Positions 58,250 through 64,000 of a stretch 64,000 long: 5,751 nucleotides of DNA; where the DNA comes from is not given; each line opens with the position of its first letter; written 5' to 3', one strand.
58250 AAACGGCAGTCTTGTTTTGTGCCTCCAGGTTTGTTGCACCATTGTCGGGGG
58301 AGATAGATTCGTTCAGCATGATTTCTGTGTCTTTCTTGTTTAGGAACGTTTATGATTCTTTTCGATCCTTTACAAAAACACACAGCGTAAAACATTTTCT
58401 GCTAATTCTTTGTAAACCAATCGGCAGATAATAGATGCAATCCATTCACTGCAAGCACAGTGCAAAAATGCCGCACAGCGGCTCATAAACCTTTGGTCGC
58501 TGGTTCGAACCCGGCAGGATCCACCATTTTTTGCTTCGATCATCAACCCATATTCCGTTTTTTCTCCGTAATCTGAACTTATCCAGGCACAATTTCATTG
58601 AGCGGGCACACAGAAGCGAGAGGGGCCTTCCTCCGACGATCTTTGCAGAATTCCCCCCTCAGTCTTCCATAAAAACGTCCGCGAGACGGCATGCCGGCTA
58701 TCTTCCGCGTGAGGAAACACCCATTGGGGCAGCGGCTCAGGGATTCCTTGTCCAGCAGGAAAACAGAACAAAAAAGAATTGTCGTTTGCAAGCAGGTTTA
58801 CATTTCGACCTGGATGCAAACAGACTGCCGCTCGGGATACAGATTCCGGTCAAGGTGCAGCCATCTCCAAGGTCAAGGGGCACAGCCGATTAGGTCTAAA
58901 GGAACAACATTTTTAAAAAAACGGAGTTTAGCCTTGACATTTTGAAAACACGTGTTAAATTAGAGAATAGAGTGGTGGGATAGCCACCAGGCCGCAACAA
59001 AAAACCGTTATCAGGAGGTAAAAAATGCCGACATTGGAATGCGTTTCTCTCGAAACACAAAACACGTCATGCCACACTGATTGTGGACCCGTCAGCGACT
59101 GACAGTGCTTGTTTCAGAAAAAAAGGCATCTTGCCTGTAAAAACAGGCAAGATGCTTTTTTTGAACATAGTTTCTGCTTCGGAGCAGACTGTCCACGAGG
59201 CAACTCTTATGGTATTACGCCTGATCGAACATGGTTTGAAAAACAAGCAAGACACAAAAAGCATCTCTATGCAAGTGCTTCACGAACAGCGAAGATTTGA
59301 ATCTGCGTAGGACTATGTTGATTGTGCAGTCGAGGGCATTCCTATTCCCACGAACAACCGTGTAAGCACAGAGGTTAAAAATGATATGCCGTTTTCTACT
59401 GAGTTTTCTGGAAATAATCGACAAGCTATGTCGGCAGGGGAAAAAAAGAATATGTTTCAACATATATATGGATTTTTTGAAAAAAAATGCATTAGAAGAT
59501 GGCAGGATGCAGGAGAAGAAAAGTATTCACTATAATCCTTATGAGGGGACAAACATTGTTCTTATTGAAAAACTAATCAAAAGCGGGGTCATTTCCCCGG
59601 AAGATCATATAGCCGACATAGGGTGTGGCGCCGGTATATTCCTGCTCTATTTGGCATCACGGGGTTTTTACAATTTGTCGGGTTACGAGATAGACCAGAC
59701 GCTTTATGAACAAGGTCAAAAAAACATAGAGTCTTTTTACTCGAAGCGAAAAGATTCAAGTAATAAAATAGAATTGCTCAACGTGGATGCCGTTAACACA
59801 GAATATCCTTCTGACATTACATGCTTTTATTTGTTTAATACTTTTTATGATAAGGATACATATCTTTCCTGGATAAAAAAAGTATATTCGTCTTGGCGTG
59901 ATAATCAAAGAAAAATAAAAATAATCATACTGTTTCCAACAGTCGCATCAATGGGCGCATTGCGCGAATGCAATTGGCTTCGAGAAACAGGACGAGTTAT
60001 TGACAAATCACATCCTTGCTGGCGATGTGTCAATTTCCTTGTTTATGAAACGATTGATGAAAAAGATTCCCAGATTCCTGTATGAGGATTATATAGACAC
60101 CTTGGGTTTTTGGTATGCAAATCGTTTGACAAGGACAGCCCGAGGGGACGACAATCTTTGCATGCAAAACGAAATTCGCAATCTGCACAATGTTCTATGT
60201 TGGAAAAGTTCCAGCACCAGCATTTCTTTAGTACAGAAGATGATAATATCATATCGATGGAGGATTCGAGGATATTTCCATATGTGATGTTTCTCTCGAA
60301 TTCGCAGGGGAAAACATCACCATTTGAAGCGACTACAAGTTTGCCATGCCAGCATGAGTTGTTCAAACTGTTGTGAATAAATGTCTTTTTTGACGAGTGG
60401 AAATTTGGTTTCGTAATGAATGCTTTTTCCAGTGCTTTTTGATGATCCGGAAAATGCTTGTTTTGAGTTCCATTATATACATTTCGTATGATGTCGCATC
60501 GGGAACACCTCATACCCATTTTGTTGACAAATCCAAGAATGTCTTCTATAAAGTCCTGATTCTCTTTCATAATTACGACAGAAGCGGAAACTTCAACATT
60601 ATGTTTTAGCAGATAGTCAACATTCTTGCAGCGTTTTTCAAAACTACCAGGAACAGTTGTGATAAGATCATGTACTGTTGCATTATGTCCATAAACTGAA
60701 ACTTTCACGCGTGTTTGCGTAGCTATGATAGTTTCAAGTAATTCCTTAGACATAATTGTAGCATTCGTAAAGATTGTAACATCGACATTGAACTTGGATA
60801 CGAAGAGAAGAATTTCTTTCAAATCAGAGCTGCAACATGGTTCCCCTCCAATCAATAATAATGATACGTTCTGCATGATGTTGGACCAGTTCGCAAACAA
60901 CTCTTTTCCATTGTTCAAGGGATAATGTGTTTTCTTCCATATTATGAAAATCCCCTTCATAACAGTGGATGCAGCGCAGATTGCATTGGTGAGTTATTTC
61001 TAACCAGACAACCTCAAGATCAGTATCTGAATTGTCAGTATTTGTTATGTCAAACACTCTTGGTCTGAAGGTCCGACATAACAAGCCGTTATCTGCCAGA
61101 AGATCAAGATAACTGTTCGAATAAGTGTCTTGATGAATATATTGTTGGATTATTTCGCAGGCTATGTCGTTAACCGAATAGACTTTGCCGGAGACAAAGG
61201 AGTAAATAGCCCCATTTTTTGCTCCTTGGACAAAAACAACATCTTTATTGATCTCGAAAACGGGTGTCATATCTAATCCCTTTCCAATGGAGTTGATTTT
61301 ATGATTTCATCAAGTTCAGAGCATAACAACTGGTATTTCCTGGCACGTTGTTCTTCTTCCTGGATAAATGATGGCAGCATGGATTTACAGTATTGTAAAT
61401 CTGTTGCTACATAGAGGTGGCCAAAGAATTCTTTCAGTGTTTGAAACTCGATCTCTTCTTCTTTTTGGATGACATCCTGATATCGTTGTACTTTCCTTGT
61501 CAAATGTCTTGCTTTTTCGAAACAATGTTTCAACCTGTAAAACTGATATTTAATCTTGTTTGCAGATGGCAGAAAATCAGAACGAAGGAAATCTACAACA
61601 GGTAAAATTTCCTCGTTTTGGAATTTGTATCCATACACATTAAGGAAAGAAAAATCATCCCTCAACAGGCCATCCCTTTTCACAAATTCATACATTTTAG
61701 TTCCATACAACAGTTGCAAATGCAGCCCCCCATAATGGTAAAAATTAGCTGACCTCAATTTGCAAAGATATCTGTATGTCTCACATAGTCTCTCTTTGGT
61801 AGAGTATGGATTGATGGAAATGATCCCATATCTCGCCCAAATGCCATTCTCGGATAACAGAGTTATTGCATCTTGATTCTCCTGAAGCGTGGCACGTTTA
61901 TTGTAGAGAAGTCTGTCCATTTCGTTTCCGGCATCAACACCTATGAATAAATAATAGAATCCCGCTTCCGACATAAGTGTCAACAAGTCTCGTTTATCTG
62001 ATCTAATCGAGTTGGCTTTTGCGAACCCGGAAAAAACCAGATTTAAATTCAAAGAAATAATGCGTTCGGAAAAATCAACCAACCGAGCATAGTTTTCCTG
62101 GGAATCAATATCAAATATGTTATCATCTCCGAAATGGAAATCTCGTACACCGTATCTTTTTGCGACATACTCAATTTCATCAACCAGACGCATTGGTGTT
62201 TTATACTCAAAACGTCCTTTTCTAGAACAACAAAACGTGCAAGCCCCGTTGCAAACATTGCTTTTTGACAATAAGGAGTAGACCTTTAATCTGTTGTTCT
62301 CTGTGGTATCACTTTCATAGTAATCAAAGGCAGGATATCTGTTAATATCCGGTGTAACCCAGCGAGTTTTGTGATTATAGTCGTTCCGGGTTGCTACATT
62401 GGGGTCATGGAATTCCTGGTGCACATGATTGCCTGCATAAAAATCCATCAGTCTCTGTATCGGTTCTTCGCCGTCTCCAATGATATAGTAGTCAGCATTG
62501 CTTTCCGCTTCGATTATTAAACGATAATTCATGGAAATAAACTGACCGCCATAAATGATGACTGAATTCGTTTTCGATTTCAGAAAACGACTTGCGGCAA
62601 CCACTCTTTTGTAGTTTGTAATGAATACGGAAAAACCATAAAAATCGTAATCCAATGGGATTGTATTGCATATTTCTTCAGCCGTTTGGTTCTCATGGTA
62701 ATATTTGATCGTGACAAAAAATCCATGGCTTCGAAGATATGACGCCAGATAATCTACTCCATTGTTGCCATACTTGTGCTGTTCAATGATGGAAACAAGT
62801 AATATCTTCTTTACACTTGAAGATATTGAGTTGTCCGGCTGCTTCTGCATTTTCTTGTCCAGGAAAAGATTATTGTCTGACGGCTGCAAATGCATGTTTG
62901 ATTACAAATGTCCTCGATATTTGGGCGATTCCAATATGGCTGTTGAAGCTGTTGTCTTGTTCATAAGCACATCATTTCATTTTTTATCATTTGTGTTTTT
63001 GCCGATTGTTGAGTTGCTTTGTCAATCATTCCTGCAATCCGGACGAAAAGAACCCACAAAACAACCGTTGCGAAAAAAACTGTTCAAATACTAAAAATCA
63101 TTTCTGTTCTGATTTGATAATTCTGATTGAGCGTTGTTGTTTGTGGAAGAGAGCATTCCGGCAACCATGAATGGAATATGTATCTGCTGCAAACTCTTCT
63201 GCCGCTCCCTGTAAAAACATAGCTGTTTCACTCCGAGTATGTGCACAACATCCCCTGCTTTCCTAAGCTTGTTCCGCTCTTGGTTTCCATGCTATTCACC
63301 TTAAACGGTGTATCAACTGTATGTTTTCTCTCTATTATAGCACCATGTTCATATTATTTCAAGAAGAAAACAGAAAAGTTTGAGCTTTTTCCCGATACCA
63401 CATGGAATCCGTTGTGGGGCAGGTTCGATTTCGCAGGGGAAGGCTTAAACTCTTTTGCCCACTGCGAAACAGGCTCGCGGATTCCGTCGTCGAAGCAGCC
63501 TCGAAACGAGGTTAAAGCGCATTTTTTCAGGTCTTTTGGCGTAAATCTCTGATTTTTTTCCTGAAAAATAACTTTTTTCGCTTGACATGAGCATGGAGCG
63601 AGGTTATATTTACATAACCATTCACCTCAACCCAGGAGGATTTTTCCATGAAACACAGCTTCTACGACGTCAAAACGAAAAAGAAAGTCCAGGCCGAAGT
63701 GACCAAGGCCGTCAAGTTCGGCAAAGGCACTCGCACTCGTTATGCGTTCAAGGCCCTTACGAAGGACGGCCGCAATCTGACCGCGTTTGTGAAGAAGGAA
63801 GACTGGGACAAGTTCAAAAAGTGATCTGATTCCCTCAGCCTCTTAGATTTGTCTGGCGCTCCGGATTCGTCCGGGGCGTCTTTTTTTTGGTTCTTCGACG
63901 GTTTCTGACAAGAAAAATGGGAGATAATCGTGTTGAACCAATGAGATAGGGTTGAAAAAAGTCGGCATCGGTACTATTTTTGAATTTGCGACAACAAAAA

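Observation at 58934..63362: Compact AT-rich RiPP-like cluster: Cys-rich micro-ORF, SAM methyltransferase, RRE-rSAM-SPASM and B12-radical SAM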

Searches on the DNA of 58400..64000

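Call 77: search_rna_families(source=window, start=58400, end=64000, threshold=evalue, max_evalue=1)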
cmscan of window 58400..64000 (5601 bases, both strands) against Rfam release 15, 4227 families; matches with E-value up to 1: 5.
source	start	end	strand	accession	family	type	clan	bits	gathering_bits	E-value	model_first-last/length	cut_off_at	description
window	63836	63887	+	RF02871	ncS54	Gene; sRNA;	-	28.6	43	0.0018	1-79/79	no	Burkholderia sRNA 54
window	61462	61549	+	RF01506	Afu_294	Gene; snRNA; snoRNA; CD-box;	-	28.5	43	0.014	1-83/83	no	A. fumigatus snoRNA Afu_294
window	63849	63999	+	RF01858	RsaF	Gene; sRNA;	-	27.8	60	0.026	1-119/119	no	RNA Staph. aureus F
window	59119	59162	-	RF00990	mir-552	Gene; miRNA;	-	23.4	100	0.34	1-83/83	no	mir-552 microRNA precursor family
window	63825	63898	+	RF02225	sX6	Gene; sRNA;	-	19.9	40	0.047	262-338/342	no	Proteobacterial sRNA sX6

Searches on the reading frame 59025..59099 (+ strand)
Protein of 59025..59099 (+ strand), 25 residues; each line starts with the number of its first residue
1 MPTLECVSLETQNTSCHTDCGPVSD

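Call 23: search_protein_families(library=ncbifam, proteins=[window:59025-59099:+], max_evalue=10)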
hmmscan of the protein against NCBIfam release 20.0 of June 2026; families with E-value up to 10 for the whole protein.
seq(25 aa): 0 families

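Call 24: search_protein_families(library=pfam, proteins=[window:59025-59099:+], max_evalue=10)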
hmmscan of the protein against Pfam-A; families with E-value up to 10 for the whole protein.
seq(25 aa): 0 families

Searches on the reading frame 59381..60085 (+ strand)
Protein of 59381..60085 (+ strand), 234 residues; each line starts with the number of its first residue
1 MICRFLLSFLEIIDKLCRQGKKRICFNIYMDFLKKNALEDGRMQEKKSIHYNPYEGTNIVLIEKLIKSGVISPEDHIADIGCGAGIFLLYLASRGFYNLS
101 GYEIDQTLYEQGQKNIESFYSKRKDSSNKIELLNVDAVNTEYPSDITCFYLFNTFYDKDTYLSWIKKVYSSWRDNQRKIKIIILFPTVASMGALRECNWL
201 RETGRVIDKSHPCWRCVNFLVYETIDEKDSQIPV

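Call 6: search_protein_families(library=pfam, proteins=[window:59381-60085:+], max_evalue=0.01)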
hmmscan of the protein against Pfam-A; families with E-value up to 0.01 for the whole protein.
window:59381-60085:+ (234 aa): 4 families
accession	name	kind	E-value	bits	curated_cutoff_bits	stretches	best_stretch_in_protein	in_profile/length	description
PF00398.26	RrnaAD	-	6e-06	26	24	1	58-158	15-96/263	Ribosomal RNA adenine dimethylase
PF13649.12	Methyltransf_25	-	3.4e-05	24.9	27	1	77-157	1-79/97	Methyltransferase domain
PF13489.12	Methyltransf_23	-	8.6e-05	22.8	27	1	77-167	26-106/164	Methyltransferase domain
PF08241.18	Methyltransf_11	-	0.00066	20.7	21.2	1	79-166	2-84/95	Methyltransferase domain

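Call 7: search_protein_families(library=ncbifam, proteins=[window:59381-60085:+], max_evalue=0.01)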
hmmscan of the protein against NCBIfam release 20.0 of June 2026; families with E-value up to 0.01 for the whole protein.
window:59381-60085:+ (234 aa): 11 families
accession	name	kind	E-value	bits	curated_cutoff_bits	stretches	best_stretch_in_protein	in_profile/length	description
NF045667.1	MTase_DVU1556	equivalog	1.1e-05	25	155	1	61-118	10-67/213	DVU_1556 family methyltransferase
NF000499.2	Erm23S_rRNA_broad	equivalog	1.3e-05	24.7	212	1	60-145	10-86/244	23S ribosomal RNA methyltransferase Erm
NF000412.1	Erm43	exception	0.00013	21.6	500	1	61-153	18-100/243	23S rRNA (adenine(2058)-N(6))-methyltransferase Erm(43)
NF043040.1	corrin_prot_MT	hypoth_equivalog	0.00013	21.4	180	1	62-137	30-99/216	corrinoid protein-associated methyltransferase CpaM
TIGR00755.1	ksgA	equivalog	0.00024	20.5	171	1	61-143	17-90/256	16S rRNA (adenine(1518)-N(6)/adenine(1519)-N(6))-dimethyltransferase RsmA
NF011529.0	PRK14968.1-3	equivalog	0.0011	18.4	162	1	49-117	15-77/198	putative methyltransferase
TIGR00479.1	rumA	equivalog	0.0022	16.9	183.55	1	56-117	276-336/432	23S rRNA (uracil(1939)-C(5))-methyltransferase RlmD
TIGR00406.1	prmA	equivalog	0.0025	17.3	183.15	1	69-117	155-203/288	50S ribosomal protein L11 methyltransferase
NF047853.1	tRm6a37MtseTrmN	equivalog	0.0029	17.3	350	1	71-118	41-90/244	tRNA(1)(Val) (adenine(37)-N(6))-methyltransferase TrmN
TIGR02081.1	metW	equivalog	0.0031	17.1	189.5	0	70-107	10-47/194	methionine biosynthesis protein MetW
TIGR02021.1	BchM-ChlM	equivalog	0.0054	16.2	158.9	1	76-118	57-98/218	magnesium protoporphyrin IX methyltransferase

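Call 68: search_protein_families(library=padloc, proteins=[window:59381-60085:+], max_evalue=0.001)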
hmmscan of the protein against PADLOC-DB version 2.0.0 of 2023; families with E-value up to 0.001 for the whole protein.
window:59381-60085:+ (234 aa): 3 families
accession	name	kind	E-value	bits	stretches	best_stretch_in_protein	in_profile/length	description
PDLC04134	mad2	-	3.4e-12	43.9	1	57-142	275-353/492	mads_2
PDLC03248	MTase_II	-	8.1e-08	29.4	1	44-113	2-70/521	Type II methyltransferase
PDLC03311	MTase_II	-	0.00087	16.1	0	78-117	46-84/464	Type II methyltransferase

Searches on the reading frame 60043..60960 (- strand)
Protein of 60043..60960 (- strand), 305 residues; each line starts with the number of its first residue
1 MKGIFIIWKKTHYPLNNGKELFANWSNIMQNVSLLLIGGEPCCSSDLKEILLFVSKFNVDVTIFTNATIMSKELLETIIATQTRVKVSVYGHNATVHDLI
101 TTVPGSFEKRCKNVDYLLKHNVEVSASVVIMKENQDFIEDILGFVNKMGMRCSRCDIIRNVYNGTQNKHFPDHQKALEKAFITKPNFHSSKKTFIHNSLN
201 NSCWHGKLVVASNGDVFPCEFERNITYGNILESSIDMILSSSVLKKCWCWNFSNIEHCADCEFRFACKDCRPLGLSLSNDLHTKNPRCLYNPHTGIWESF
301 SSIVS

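Call 6: search_protein_families(library=pfam, proteins=[window:60043-60960:-], max_evalue=0.01)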
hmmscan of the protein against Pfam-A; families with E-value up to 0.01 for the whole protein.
window:60043-60960:- (305 aa): 2 families
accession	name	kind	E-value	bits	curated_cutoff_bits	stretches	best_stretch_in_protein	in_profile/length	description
PF04055.27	Radical_SAM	-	2.5e-10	41.2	29.5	1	32-144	47-165/166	Radical SAM superfamily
PF13186.11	SPASM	-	9.4e-08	32.7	21.5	1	205-262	5-67/67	Iron-sulfur cluster-binding domain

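Call 7: search_protein_families(library=ncbifam, proteins=[window:60043-60960:-], max_evalue=0.01)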
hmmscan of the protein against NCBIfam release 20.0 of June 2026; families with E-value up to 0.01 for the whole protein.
window:60043-60960:- (305 aa): 46 families (the best 25 are shown)
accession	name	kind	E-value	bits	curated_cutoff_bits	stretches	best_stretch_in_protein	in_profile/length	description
TIGR04545.1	rSAM_ahbD_hemeb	equivalog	2.1e-24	86.6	500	2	17-151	34-168/339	heme b synthase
TIGR04053.2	TIGR04053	equivalog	4.3e-21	75.6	395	2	16-152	41-180/366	TIGR04053 family radical SAM/SPASM domain-containing protein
TIGR04193.1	SPASM_w_grasp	equivalog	4.1e-20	72.5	175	1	109-301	148-336/342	grasp-with-spasm system SPASM domain peptide maturase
NF045574.1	sacti_mat_StsB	exception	7e-18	64.7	625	1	33-284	144-409/466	StsB family radical SAM/SPASM domain sactipeptide maturase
NF012164.0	AlbA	equivalog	1.3e-17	63.4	850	1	36-285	164-425/442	subtilosin maturase AlbA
TIGR04250.1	SCM_rSAM_ScmE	equivalog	5e-17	61.8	400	1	31-144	50-164/358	SynChlorMet cassette radical SAM/SPASM protein ScmE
NF050035.1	rSAM_WgK_link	exception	1.2e-15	57.4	650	2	15-141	42-168/367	radical SAM/SPASM peptide maturase WgkB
TIGR04303.1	GeoRSP_rSAM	equivalog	4.5e-15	56.1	400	2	33-149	51-168/325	GeoRSP system radical SAM/SPASM protein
NF041298.1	rSAM_mat_DynA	equivalog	2.4e-14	53.1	450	2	23-172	44-198/356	dynobactin maturation radical SAM/SPASM protein DynA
TIGR04055.1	rSAM_NirJ2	equivalog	5.1e-14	52.5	500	2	34-151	49-167/326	putative heme d1 biosynthesis radical SAM protein NirJ2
TIGR04251.1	SCM_rSAM_ScmF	equivalog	9.8e-13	48.2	400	1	33-166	56-190/353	SynChlorMet cassette radical SAM/SPASM protein ScmF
TIGR03962.1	mycofact_rSAM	equivalog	1.4e-12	47.5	265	1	18-290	46-333/339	mycofactocin radical SAM maturase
TIGR04340.1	rSAM_ACGX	hypoth_equivalog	7.2e-12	45.2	400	2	194-289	248-338/341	radical SAM/SPASM domain protein, ACGX system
TIGR04054.1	rSAM_NirJ1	equivalog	8e-12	44.5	650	1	32-168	84-218/387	putative heme d1 biosynthesis radical SAM protein NirJ1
NF038332.1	rSAM_rare_HxsC4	exception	1.8e-11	43.8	500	1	37-170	67-204/335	radical SAM protein HxsC4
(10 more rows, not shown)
